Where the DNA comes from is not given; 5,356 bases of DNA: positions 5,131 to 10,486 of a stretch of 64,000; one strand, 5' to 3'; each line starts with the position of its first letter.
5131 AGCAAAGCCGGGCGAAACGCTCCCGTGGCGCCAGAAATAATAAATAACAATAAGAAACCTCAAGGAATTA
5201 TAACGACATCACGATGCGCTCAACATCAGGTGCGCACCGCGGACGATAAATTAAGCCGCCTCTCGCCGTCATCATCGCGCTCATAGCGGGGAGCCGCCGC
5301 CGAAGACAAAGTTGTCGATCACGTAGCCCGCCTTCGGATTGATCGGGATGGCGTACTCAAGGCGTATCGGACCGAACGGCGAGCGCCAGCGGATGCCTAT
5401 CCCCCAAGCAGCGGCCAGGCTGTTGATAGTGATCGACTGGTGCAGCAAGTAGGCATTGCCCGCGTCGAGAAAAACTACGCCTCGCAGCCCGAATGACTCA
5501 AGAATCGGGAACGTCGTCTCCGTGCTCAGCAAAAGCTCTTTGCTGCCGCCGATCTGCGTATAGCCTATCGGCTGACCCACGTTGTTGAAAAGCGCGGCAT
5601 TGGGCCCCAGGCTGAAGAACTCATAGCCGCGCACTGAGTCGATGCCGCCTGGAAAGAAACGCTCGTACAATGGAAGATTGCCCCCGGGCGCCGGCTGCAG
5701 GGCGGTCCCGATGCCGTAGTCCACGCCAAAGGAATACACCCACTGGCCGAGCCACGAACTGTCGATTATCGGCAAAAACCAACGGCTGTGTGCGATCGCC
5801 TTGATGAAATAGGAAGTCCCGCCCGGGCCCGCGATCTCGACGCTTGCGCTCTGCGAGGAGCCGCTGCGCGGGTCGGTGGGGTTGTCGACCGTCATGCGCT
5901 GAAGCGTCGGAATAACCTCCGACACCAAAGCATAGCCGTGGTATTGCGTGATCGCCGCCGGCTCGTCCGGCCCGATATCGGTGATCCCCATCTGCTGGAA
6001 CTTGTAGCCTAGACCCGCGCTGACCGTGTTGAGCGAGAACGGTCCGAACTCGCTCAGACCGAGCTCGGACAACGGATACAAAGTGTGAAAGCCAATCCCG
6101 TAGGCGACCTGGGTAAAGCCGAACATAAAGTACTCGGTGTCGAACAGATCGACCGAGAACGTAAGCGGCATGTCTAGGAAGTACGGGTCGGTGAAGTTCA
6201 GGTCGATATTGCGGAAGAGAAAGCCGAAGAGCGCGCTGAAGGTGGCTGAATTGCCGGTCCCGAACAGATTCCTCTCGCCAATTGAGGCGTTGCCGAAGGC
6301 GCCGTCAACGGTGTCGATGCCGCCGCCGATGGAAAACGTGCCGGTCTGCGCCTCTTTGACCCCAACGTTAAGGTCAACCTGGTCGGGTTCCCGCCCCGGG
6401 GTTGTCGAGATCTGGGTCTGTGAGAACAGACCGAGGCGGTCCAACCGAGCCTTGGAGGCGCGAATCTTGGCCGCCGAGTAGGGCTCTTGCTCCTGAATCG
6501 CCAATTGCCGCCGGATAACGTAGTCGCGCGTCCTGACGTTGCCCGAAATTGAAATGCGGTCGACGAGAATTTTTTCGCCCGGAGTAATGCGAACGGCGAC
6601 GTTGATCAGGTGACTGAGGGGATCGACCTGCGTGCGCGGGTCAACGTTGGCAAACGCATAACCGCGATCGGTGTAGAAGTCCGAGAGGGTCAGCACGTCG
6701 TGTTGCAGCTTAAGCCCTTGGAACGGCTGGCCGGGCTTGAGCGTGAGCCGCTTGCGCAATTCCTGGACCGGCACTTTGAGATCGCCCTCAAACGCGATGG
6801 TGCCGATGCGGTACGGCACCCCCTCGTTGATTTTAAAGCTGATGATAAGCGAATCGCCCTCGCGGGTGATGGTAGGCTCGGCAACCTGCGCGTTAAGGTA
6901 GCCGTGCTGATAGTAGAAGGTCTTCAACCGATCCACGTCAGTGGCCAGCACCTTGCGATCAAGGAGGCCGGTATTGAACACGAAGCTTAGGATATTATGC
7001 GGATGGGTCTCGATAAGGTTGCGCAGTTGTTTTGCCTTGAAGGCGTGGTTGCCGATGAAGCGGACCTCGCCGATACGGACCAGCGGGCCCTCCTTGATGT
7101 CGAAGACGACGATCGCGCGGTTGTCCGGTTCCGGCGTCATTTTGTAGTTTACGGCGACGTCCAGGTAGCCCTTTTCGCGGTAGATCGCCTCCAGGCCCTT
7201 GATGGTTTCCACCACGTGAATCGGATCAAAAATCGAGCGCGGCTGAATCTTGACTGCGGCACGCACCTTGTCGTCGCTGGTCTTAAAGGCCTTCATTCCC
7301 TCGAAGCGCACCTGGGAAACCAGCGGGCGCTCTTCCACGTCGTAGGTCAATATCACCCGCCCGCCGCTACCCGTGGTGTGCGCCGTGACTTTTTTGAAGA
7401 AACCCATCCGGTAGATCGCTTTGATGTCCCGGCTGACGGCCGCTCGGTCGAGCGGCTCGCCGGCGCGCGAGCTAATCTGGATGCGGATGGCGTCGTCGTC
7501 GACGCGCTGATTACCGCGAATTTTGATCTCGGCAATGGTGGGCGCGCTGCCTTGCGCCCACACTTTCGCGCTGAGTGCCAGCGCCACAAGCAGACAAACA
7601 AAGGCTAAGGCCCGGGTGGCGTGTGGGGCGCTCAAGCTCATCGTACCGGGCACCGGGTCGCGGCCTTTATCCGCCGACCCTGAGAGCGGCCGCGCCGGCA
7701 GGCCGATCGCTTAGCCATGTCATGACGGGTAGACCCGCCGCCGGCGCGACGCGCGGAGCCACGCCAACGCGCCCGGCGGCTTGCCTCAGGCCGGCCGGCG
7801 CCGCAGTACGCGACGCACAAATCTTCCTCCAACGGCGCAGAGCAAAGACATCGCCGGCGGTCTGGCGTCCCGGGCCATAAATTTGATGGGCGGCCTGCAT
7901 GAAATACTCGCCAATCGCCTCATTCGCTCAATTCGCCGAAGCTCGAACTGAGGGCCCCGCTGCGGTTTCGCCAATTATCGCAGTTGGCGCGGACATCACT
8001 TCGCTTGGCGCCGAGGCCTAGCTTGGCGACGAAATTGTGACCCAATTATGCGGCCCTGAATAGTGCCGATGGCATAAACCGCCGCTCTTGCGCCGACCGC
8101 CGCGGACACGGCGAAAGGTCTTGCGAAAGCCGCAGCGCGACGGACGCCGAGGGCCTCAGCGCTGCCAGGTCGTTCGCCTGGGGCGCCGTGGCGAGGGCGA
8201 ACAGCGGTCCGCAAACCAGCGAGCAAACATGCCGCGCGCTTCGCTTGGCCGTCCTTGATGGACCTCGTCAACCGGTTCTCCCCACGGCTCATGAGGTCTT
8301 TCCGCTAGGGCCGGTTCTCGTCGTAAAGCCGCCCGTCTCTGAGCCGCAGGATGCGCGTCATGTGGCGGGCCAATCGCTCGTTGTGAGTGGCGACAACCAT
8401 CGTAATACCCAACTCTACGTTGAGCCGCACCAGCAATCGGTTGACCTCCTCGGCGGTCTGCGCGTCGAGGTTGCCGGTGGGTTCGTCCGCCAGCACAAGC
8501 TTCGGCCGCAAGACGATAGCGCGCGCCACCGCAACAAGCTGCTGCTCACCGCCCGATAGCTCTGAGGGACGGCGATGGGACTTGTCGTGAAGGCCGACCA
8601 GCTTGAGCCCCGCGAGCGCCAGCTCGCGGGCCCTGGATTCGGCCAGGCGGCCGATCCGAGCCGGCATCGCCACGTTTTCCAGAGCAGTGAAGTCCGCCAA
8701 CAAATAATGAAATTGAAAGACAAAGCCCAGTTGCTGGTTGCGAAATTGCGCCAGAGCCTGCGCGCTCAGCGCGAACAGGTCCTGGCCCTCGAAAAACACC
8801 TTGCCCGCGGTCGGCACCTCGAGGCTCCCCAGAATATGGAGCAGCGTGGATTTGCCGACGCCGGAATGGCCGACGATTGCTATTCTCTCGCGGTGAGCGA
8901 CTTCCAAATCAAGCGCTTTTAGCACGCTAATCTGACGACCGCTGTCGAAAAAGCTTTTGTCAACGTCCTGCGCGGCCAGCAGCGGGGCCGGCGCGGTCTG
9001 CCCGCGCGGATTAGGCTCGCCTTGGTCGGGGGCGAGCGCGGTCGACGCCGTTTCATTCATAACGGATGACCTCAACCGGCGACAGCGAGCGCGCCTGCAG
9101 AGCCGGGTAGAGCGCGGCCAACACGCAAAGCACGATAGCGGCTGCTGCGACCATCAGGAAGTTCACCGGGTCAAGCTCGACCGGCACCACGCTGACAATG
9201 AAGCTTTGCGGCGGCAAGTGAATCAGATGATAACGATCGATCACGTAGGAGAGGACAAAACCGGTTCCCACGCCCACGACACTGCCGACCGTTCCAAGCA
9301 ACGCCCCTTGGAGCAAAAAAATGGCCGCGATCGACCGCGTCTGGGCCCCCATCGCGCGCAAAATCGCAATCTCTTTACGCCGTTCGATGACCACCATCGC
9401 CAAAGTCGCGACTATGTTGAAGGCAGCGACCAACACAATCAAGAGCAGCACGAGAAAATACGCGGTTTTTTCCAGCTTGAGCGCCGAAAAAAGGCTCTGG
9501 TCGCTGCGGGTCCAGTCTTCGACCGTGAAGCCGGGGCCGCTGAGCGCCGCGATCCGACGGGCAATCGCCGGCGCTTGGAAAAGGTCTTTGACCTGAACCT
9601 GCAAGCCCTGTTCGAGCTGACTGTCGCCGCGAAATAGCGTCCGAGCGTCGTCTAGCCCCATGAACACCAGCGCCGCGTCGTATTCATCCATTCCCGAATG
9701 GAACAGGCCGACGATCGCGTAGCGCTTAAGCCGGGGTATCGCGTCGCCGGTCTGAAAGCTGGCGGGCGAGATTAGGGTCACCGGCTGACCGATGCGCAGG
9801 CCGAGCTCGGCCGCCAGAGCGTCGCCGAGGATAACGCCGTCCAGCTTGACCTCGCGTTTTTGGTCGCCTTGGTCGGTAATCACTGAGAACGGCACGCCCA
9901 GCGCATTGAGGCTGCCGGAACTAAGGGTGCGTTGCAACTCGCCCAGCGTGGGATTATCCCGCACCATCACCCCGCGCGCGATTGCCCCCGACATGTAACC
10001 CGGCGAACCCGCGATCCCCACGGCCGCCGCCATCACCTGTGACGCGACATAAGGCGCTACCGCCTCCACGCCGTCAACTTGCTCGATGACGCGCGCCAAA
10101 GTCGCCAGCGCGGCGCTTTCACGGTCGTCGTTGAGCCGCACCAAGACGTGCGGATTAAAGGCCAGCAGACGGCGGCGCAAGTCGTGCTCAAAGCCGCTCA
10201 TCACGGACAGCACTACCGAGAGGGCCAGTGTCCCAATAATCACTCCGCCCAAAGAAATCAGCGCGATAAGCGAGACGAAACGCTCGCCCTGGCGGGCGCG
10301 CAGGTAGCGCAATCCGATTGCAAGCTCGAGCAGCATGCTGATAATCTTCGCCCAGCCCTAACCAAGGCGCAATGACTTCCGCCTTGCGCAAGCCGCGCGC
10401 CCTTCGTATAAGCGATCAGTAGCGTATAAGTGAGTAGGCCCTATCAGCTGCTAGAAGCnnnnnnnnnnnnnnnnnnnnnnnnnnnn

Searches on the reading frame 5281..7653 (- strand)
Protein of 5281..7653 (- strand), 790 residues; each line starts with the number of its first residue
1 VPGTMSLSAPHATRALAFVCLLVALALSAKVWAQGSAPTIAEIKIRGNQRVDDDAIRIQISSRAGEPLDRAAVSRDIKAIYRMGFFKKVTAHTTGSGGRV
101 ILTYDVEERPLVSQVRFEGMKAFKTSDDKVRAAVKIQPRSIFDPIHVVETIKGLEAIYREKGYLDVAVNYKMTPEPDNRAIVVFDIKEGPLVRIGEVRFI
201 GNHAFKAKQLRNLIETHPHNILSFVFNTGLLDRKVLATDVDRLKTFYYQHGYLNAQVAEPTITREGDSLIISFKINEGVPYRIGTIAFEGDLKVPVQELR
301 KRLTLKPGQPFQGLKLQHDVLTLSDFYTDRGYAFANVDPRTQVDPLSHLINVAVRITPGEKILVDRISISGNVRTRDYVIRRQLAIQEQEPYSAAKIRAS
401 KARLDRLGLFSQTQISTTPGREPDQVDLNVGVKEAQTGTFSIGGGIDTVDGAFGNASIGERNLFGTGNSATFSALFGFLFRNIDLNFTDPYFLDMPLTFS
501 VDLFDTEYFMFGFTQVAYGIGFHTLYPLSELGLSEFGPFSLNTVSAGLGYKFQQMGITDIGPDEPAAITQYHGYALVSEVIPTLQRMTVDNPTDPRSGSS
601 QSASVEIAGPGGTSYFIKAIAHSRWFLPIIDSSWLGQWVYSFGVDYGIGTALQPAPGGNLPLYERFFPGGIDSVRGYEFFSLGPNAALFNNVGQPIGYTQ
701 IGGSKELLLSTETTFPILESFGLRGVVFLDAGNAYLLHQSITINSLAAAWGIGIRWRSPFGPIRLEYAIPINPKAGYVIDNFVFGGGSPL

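Call 74: search_protein_families(library=pfam, proteins=[window:5281-7653:-], max_evalue=0.00001)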
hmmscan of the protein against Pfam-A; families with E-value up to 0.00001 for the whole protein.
window:5281-7653:- (790 aa): 4 families
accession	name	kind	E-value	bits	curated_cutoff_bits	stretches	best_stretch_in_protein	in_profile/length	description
PF07244.20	POTRA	-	1e-73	244.5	21.3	5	192-278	1-79/79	Surface antigen variable number repeat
PF01103.29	Omp85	-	4.1e-52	178.1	24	1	462-787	1-322/325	Omp85 superfamily domain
PF08478.15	POTRA_1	-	1.9e-08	34.9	23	0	365-410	4-49/69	POTRA domain, FtsQ-type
PF08479.16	POTRA_2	-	2.3e-07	31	24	0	285-342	5-62/76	POTRA domain, ShlB-type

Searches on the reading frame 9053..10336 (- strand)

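Call 74: search_protein_families(library=pfam, proteins=[window:9053-10336:-], max_evalue=0.00001)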
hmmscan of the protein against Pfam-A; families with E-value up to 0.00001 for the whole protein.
window:9053-10336:- (427 aa): 2 families
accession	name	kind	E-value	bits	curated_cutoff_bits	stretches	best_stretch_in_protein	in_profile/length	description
PF02687.27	FtsX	-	1.3e-23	83.8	25.5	1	295-420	2-120/120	FtsX-like permease C-terminal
PF12704.14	MacB_PCD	-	1.4e-10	42.2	27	1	26-264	2-206/207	MacB-like periplasmic core domain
